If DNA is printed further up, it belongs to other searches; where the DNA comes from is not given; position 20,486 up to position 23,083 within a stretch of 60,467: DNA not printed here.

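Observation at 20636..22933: Leaderless, tandem-fused double TAXI solute-binding protein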

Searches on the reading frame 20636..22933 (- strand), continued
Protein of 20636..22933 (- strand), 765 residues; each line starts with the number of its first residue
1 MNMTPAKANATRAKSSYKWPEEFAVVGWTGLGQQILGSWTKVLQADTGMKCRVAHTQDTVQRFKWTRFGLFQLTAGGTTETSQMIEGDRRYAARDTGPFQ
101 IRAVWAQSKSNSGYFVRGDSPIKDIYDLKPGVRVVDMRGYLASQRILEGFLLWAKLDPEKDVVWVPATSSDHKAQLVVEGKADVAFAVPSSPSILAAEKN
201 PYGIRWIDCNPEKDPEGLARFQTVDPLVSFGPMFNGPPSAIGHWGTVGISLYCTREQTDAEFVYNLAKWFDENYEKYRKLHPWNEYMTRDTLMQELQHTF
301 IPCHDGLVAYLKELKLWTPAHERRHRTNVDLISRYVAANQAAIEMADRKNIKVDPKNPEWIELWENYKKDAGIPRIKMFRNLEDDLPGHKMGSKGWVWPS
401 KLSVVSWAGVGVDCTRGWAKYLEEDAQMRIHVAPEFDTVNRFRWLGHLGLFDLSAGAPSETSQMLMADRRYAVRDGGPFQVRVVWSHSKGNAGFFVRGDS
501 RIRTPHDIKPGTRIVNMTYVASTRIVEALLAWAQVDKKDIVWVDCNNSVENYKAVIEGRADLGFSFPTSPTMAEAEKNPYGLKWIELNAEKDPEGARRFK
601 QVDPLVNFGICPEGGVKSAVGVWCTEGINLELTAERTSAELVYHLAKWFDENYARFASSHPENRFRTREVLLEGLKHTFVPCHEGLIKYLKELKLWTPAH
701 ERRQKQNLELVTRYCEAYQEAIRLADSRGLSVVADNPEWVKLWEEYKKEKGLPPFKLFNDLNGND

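Call 27: search_protein_families(library=ncbifam, proteins=[L001:14821-16131:+, L006:4890-6200:-, L001:10001-10480:+, L004:16097-17284:+, L007:3645-4451:+, L001:7184-9082:-], max_evalue=0.001)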
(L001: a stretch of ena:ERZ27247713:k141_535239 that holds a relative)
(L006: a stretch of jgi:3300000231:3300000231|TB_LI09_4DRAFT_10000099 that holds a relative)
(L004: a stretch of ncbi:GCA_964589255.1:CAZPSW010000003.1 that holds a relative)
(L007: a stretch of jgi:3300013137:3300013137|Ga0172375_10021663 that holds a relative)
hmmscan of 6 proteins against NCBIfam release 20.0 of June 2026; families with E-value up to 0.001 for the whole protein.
L001:14821-16131:+ (436 aa): 49 families (the best 25 are shown)
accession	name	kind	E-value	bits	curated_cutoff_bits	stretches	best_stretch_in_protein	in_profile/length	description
TIGR02032.1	GG-red-SF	subfamily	8.7e-21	74.9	158.8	1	3-334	1-293/297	geranylgeranyl reductase family protein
NF046068.1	AkvoneHdxseDnrF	equivalog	3.6e-10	39.3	650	1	135-199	114-180/439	aklavinone 12-hydroxylase DnrF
NF046069.1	AkvoneHdxseRdmE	equivalog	1.8e-09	36.9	700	1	136-199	116-181/521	aklavinone 12-hydroxylase RdmE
NF006002.0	PRK08132.1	subfamily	3.2e-09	35.7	416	1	144-200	142-198/552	FAD-dependent oxidoreductase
NF004832.0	PRK06184.1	subfamily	6.6e-09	35.1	476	1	142-312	124-292/506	hypothetical protein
NF049967.1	QhpG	equivalog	2e-08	33.6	240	0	6-36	2-32/423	flavin-dependent monooxygenase QhpG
TIGR01988.1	Ubi-OHases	subfamily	2.6e-08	33.1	224.65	0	4-84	1-90/387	ubiquinone biosynthesis hydroxylase, UbiH/UbiF/VisC/COQ6 family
NF005691.0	PRK07494.1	equivalog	3.3e-08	32.5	459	1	2-209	8-188/404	UbiH/UbiF family hydroxylase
NF005599.0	PRK07333.1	equivalog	9.6e-08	30.9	549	1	120-211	112-200/414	ubiquinone biosynthesis hydroxylase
NF041080.1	DGGGPL_reductase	equivalog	1.4e-07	30.8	580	1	2-65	1-64/447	digeranylgeranylglycerophospholipid reductase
NF007542.0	PRK10157.1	subfamily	2e-07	30.1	610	0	3-42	6-45/428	FAD-dependent oxidoreductase FixC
NF005612.0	PRK07364.1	equivalog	4.4e-07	28.7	487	0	2-43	18-59/415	FAD-dependent hydroxylase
NF006593.0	PRK09126.1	equivalog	5.8e-07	28.7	420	0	1-34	3-36/393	5-demethoxyubiquinol-8 5-hydroxylase UbiM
NF041160.1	DGGPL_Thplmales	equivalog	8.4e-07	28.2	780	1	2-46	3-47/396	digeranylgeranylglycerophospholipid reductase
NF006021.0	PRK08163.1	equivalog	8.7e-07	28.3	459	0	4-41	7-44/398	3-hydroxybenzoate 6-monooxygenase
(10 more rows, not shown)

L006:4890-6200:- (436 aa): 3 families
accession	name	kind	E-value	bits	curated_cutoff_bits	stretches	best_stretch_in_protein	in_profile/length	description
TIGR02032.1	GG-red-SF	subfamily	6.4e-10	39.2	158.8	1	13-324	5-296/297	geranylgeranyl reductase family protein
NF049967.1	QhpG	equivalog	7.4e-08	31.7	240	0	128-180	85-141/423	flavin-dependent monooxygenase QhpG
NF038171.1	maturase_LodB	equivalog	0.00037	19.7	400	0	11-34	2-25/361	lysine-epsilon-oxidase maturase LodB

L001:10001-10480:+ (160 aa): 8 families
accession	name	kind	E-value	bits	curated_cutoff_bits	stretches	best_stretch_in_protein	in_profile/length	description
TIGR01753.1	flav_short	equivalog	5.4e-16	59.4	123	1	5-144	2-139/140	flavodoxin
NF004049.0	PRK05568.1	equivalog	1.4e-15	57.9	206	1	1-145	1-140/142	flavodoxin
NF002999.0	PRK03767.1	equivalog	1e-09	38.5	141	1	1-47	1-47/200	NAD(P)H:quinone oxidoreductase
NF004050.0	PRK05569.1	subfamily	3.4e-08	33.9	136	1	1-145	1-140/141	flavodoxin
TIGR01755.1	flav_wrbA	equivalog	2.2e-07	31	132.5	1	3-43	2-42/197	NAD(P)H:quinone oxidoreductase type IV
NF005246.0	PRK06756.1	subfamily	2.8e-05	24.1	130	1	1-145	1-144/148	flavodoxin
NF006737.0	PRK09267.1-3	equivalog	0.00014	21.5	238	1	1-73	1-70/174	flavodoxin FldA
NF006739.0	PRK09267.1-5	subfamily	0.00018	21.3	175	1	1-70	1-67/168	flavodoxin FldA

L004:16097-17284:+ (395 aa): 1 family
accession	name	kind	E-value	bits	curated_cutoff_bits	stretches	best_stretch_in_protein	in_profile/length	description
NF047852.1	SiroCoChCbiK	equivalog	1.3e-07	31.4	400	1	143-390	5-256/261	sirohydrochlorin cobaltochelatase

L007:3645-4451:+ (268 aa): 9 families
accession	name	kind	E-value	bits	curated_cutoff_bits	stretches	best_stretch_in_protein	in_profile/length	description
NF004587.0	PRK05928.2-5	equivalog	1.5e-15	57.4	246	1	8-256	8-237/245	uroporphyrinogen-III synthase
NF004593.0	PRK05928.4-2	equivalog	2.3e-11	43.6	275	1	5-256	2-239/247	uroporphyrinogen-III synthase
NF005568.0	PRK07239.1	equivalog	7e-10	38.4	273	1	2-200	9-209/381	uroporphyrinogen-III synthase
NF004583.0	PRK05928.1-5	equivalog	8.3e-10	38.6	432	1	3-254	4-243/250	uroporphyrinogen-III synthase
NF005411.0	PRK06975.1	equivalog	8.8e-10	37.5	414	1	8-71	9-72/660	fused uroporphyrinogen-III synthase HemD/membrane protein HemX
NF004395.0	PRK05752.1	equivalog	8.1e-09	35.2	380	1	8-240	6-231/255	uroporphyrinogen-III synthase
NF004592.0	PRK05928.4-1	equivalog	1.5e-08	34.5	332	1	6-256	2-232/237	uroporphyrinogen-III synthase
NF004584.0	PRK05928.2-1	equivalog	3e-07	30.1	233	1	5-263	6-268/269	uroporphyrinogen-III synthase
NF004594.0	PRK05928.4-3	equivalog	0.00093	18.7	365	0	187-256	42-107/237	uroporphyrinogen-III synthase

L001:7184-9082:- (632 aa): 1 family
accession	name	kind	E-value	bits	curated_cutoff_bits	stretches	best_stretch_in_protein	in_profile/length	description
NF047840.1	lipo_Ag473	exception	1.6e-07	32.2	100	0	184-300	19-133/136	Ag473 family lipoprotein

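Call 36: predict_structure(alignment_id=A1)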
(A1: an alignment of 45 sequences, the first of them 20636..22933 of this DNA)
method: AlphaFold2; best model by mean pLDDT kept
length: 765 residues; sequences in the alignment: 45
mean_pLDDT: 90.2   pTM: 0.58
mean pLDDT of the five models: 90.2, 90.0, 89.0, 88.5, 86.6
residues with pLDDT >= 90: 526; 70-90: 198; 50-70: 22; < 50: 19
segments of 3 or more residues with pLDDT < 50: 1-13, 389-394
pLDDT, mean of each block of 10 residues (from residue 1): 41 68 94 93 97 94 96 94 94 94 96 97 97 90 90 97 93 95 95 94 96 91 90 91 93 98 98 97 94 93 98 92 94 96 97 97 94 85 63 54 84 90 83 81 80 88 89 87 91 92 96 84 83 96 88 93 90 88 92 95 88 82 87 91 95 94 93 93 98 96 95 96 96 92 96 87 70
secondary structure, 60 per line:
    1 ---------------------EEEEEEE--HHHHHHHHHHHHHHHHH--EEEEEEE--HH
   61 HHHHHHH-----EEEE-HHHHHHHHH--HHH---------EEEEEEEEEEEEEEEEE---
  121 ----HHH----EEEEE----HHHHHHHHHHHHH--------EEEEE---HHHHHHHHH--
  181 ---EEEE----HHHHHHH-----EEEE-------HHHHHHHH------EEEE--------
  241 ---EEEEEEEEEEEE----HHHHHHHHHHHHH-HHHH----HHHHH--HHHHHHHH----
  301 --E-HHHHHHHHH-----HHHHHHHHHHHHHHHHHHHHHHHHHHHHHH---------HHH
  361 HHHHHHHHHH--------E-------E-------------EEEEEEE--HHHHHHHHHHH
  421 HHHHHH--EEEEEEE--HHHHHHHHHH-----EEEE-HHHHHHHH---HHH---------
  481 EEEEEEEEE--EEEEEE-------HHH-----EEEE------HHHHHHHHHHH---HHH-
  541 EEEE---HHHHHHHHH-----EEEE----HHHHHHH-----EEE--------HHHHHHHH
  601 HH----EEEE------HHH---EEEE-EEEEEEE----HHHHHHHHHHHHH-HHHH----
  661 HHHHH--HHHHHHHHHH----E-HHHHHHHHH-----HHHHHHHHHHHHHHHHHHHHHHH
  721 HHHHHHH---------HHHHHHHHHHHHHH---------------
elements in order (helices of 4 or more, strands of 3 or more residues): E22-28 H31-47 E50-56 H59-67 E73-76 H78-86 E101-117 E132-136 H141-153 E162-166 H170-178 E184-187 H192-198 E204-207 H215-222 E229-232 E244-255 H260-272 H274-277 H282-286 H289-296 H305-313 H319-348 H358-370 E401-407 H410-426 E429-435 H438-447 E453-456 H458-465 E481-489 E492-497 E513-516 H523-533 E541-544 H548-556 E562-565 H570-576 E582-584 H593-602 E607-610 E623-626 E628-634 H639-651 H653-656 H661-665 H668-677 H684-692 H698-727 H737-750
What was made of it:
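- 21734..21808 (-): Inter-module linker (residues 376-400), containing the former stop/start junction and the relic Met391. pLDDT falls to 54-63, and residues 389-394 are below 50 (call 36).
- Closest known: Characterised TAXI-TRAP binding proteins. Different: Each module carries an extra C-terminal helical hairpin of about 70 aa (helices 319-348 and 358-370, call 36).
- Checked: Only residues 1-13 and 389-394 fall below pLDDT 50 (call 36).
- AlphaFold2 gives pTM of only 0.58, so it does not define an alpha-beta interface (call 36).
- Tried and rejected: Not interpretable: pTM is 0.58 and no coordinates are returned (call 36).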

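Call 41: fold_search(model_id=the predicted structure, library=pdb)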
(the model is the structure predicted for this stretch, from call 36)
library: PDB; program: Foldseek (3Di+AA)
matches with E <= 10: 1770; with E <= 0.001: 1468
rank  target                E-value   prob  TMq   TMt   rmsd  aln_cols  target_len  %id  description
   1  4ddd                  5.0e-17  1.00  0.34  0.80   3.8       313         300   19  Crystal structure of an immunogenic protein from ehrlichia chaffeensis (released 2012-05-23)
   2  9ibo                  9.1e-16  1.00  0.31  0.72   4.4       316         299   19  VC0430/VcGluP bound to glutamate (released 2025-12-24)
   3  8u79                  1.8e-15  1.00  0.32  0.73   4.3       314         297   19  Crystal Structure of Substrate Binding Protein of Thermus thermophilus TAXI-TRAP protein with L-glutamate (released 2025-03-19)
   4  9ibp_B                3.3e-15  1.00  0.31  0.70   4.7       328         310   16  VCA0144 from Vibrio cholerae (released 2025-12-24)
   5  1us4                  4.3e-15  1.00  0.32  0.74   4.2       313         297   19  PUTATIVE GLUR0 LIGAND BINDING CORE WITH L-GLUTAMATE (released 2003-11-19)
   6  8s4j                  6.4e-15  1.00  0.31  0.71   4.4       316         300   19  Structure, substrate selectivity determinants and membrane interactions of a Glutamate-specific TAXI TRAP binding protei (released 2024-11-06)
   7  9ibp_A                6.8e-15  1.00  0.32  0.71   4.5       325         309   17  VCA0144 from Vibrio cholerae (released 2025-12-24)
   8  6h30_A                8.3e-13  1.00  0.21  0.32  15.2       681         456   10  The crystal structure of SBD1-SBD2 tandem of GlnPQ transporter (released 2019-08-14)
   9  4q0c_A                1.2e-12  1.00  0.20  0.29  21.1       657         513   11  3.1 A resolution crystal structure of the B. pertussis BvgS periplasmic domain (released 2015-02-11)
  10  6h30_B                2.8e-12  1.00  0.22  0.33  17.8       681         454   10  The crystal structure of SBD1-SBD2 tandem of GlnPQ transporter (released 2019-08-14)
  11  9ilw_A                6.6e-12  1.00  0.22  0.31  18.3       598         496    8  Crystal structure of the periplasmic domain of sensor protein EvgS from Escherichia coli str. K-12 substr. MG1655 (released 2025-07-09)
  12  2hav_A                3.7e-11  1.00  0.20  0.22  19.5       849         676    9  Apo-Human Serum Transferrin (Glycosylated) (released 2006-06-27)
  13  3ve1_D                1.4e-10  1.00  0.23  0.25  16.9       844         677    9  The 2.9 angstrom crystal structure of Transferrin binding protein B (TbpB) from serogroup B M982 Neisseria meningitidi (released 2012-02-22)
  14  1sqy_A                1.9e-10  1.00  0.24  0.26  15.5       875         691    9  Structure of human diferric lactoferrin at 2.5A resolution using crystals grown at pH 6.5 (released 2004-04-13)
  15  1n76                  2.0e-10  1.00  0.24  0.26  14.6       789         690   11  CRYSTAL STRUCTURE OF HUMAN SEMINAL LACTOFERRIN AT 3.4 A RESOLUTION (released 2003-02-18)
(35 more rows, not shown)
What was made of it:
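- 21770..22933 (-): N module (alpha' type, residues 1-388; folded core about 22-375). Fold from calls 36, 41.
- On TAXI family TRAP solute-binding subunit: The top Foldseek hits are all TAXI SBPs with TM 0.70-0.80 (calls 36, 41).
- Closest known: Characterised TAXI-TRAP binding proteins. Same: Each half has the same fold (Foldseek TM 0.70-0.80, call 41).
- Closest known: Tandem binding-domain proteins: GlnPQ SBD1-SBD2 and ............. Same: They appear as whole-chain structural analogues (6h30, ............; call 41).
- Checked: Each module superposes on solved TAXI binding proteins with TM 0.70-0.80 (call 41).
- Enzymes with a binding-protein fold exist; Thi5 appears among the fold matches (call 41).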

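Call 50: search_protein_families(library=pfam, proteins=[L001:9221-9667:+, L004:17320-17622:+], max_evalue=0.0001)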
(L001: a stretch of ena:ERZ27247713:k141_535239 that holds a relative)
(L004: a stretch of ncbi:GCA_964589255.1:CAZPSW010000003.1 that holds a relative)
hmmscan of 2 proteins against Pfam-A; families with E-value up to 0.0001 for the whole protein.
L001:9221-9667:+ (148 aa): 1 family
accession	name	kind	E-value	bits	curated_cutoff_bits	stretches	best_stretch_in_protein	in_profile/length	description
PF14196.11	ATC_hydrolase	-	2.2e-05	25.7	28.1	1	13-143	12-145/145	L-2-amino-thiazoline-4-carboxylic acid hydrolase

L004:17320-17622:+ (100 aa): 8 families
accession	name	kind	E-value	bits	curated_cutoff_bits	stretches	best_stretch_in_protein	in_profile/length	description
PF13183.11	Fer4_8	-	3.3e-11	44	27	1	15-81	2-67/68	4Fe-4S dicluster domain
PF13534.11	Fer4_17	-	2.1e-10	41.4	22.2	1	17-82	1-60/61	4Fe-4S dicluster domain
PF12838.12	Fer4_7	-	1.1e-06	29.4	27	1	17-79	1-49/52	4Fe-4S dicluster domain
PF13484.11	Fer4_16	-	4.2e-06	27.9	30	1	17-78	1-63/66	4Fe-4S double cluster binding domain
PF12797.12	Fer4_2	-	1.9e-05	24.8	24.5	0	16-29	8-21/22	4Fe-4S binding domain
PF14697.11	Fer4_21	-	2.1e-05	25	35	0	17-30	40-53/59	4Fe-4S dicluster domain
PF13237.11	Fer4_10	-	2.9e-05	24.3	25.5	0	16-78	7-52/53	4Fe-4S dicluster domain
PF13187.11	Fer4_9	-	6.3e-05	23.4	27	0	17-81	1-50/52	4Fe-4S dicluster domain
